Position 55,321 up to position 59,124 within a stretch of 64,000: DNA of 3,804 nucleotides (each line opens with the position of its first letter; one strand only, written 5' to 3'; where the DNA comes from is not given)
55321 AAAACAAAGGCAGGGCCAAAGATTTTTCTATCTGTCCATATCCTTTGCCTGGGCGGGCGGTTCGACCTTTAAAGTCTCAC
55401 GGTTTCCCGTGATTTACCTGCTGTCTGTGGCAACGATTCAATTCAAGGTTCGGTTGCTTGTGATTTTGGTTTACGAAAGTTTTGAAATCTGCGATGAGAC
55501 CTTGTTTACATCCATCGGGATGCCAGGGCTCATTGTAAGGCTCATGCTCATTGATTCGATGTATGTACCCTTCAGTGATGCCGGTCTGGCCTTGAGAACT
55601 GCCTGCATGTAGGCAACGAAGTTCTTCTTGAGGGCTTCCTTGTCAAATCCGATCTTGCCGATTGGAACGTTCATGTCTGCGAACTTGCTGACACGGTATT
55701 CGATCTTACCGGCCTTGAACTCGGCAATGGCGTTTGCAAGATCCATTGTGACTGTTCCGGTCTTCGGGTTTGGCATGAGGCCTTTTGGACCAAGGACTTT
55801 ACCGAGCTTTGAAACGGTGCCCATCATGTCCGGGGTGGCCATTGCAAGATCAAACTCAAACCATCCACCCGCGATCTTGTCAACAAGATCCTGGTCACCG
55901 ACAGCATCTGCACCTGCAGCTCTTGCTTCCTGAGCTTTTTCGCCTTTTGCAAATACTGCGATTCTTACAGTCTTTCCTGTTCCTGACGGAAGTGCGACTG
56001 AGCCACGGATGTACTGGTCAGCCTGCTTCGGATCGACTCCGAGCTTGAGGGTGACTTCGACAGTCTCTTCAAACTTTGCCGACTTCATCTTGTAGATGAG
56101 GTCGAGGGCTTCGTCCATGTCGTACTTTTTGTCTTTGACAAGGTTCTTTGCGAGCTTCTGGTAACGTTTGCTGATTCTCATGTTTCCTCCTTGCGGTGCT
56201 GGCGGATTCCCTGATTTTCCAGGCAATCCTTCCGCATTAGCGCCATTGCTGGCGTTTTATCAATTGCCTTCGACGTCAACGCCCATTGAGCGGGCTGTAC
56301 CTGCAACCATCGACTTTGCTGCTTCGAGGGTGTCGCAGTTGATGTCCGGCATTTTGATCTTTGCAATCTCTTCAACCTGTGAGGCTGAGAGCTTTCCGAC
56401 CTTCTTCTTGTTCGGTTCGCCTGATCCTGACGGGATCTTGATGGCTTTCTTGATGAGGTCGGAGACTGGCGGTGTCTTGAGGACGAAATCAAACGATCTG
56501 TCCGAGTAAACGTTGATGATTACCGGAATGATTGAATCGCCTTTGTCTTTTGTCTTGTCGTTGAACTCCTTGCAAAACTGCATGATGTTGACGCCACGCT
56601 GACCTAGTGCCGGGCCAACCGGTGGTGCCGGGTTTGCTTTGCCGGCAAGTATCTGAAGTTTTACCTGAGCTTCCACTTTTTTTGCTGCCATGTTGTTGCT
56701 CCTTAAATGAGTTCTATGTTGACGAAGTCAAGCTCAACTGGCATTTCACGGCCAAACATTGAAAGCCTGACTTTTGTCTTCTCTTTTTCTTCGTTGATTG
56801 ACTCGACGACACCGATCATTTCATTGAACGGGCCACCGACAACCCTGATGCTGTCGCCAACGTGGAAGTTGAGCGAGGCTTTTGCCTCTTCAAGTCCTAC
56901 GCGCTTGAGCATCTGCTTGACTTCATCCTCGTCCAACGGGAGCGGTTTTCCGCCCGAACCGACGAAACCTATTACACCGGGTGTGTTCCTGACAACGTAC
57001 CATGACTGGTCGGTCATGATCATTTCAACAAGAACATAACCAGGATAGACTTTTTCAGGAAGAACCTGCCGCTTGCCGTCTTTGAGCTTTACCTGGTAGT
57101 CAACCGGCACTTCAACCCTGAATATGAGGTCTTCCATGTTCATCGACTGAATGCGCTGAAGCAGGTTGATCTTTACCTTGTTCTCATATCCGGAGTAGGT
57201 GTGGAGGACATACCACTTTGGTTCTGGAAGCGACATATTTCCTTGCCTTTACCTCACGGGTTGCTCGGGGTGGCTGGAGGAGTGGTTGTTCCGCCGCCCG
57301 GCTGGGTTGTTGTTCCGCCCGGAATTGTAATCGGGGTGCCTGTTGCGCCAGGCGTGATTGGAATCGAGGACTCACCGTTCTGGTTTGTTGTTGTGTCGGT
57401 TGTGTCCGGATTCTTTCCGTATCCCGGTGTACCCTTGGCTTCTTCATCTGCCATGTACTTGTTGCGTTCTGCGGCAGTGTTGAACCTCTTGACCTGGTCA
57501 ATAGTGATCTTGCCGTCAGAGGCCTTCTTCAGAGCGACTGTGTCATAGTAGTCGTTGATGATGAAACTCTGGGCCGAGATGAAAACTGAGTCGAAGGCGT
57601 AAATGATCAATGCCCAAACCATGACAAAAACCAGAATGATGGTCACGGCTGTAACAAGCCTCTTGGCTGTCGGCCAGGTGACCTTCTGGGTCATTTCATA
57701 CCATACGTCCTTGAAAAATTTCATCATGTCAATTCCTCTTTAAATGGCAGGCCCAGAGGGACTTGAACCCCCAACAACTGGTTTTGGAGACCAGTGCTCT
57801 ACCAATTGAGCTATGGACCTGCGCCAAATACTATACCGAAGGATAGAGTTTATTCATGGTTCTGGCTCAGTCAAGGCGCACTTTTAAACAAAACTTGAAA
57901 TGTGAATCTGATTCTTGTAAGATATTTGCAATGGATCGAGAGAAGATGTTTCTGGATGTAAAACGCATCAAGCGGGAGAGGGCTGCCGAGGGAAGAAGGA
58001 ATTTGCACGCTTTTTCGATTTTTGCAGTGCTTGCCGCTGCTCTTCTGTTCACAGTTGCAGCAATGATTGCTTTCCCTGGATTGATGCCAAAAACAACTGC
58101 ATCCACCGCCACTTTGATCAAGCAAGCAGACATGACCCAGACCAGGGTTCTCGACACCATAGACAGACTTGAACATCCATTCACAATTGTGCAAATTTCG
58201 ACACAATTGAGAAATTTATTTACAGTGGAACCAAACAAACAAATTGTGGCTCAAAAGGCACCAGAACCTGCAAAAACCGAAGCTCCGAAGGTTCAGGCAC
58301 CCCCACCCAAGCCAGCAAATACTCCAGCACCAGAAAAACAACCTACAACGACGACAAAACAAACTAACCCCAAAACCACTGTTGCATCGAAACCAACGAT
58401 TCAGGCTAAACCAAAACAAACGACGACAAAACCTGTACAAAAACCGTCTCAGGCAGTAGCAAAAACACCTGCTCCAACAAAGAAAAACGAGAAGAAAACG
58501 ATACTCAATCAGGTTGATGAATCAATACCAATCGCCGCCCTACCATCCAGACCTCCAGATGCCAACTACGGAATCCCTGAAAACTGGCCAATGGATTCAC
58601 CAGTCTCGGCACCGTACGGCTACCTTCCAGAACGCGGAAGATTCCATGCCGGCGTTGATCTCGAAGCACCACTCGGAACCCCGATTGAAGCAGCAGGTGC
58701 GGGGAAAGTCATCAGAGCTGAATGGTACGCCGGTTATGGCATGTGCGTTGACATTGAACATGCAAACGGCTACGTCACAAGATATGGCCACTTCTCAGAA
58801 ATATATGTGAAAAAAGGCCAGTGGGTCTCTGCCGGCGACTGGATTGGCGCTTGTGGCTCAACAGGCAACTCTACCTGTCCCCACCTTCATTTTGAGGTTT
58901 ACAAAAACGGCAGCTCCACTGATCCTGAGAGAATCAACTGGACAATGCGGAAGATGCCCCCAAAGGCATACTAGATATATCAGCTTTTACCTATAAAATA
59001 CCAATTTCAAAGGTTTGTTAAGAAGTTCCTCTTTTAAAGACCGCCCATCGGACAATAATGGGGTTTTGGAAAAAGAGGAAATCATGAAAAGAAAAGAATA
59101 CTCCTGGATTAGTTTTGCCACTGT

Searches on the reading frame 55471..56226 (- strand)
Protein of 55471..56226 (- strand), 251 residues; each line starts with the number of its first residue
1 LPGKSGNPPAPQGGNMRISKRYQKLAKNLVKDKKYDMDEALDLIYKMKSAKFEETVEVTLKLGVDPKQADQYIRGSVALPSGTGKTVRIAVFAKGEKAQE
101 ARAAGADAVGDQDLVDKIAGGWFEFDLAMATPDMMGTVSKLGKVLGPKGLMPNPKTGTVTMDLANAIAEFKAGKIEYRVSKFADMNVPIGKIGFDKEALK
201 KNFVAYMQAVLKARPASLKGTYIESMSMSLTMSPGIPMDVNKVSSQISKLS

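Call 29: search_protein_families(library=pfam, proteins=[window:55471-56226:-], max_evalue=0.0001)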
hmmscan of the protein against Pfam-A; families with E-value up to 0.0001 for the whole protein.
window:55471-56226:- (251 aa): 1 family
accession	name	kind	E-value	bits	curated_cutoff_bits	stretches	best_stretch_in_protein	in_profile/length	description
PF00687.26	Ribosomal_L1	-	2.9e-64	216.7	32.2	1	46-234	3-198/198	Ribosomal protein L1p/L10e family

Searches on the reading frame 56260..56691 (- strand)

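Call 29: search_protein_families(library=pfam, proteins=[window:56260-56691:-], max_evalue=0.0001)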
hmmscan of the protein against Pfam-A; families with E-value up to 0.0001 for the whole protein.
window:56260-56691:- (143 aa): 2 families
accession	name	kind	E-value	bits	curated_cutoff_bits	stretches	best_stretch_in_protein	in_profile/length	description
PF00298.24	Ribosomal_L11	-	2.1e-29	102.2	21.4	1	72-140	1-69/69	Ribosomal protein L11, RNA binding domain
PF03946.19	Ribosomal_L11_N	-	2.2e-29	101.4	32.9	1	10-67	1-58/58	Ribosomal protein L11, N-terminal domain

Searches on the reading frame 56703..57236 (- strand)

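Call 29: search_protein_families(library=pfam, proteins=[window:56703-57236:-], max_evalue=0.0001)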
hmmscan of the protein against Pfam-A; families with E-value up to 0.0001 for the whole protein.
window:56703-57236:- (177 aa): 1 family
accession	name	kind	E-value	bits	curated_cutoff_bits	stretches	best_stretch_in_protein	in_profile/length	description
PF02357.24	NusG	-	1.1e-29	103.2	22.2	1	7-110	2-93/93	Transcription termination factor nusG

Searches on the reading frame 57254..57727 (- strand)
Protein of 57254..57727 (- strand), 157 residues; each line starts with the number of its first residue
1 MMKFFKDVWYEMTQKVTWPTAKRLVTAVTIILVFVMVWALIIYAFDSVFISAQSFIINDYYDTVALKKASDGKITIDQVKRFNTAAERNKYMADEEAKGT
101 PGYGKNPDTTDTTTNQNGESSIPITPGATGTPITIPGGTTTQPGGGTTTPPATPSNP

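Call 29: search_protein_families(library=pfam, proteins=[window:57254-57727:-], max_evalue=0.0001)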
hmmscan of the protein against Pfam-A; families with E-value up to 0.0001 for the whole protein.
window:57254-57727:- (157 aa): 1 family
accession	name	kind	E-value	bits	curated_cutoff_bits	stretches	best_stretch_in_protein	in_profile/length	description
PF00584.25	SecE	-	2.6e-11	43.7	22.7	1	3-52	2-50/55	SecE/Sec61-gamma subunits of protein translocation complex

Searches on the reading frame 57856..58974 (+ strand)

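Call 29: search_protein_families(library=pfam, proteins=[window:57856-58974:+], max_evalue=0.0001)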
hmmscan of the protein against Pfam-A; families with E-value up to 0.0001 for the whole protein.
window:57856-58974:+ (372 aa): 1 family
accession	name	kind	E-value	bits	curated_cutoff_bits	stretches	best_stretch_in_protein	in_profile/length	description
PF01551.29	Peptidase_M23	-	1.7e-34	118.3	28.7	1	262-357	1-96/96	Peptidase family M23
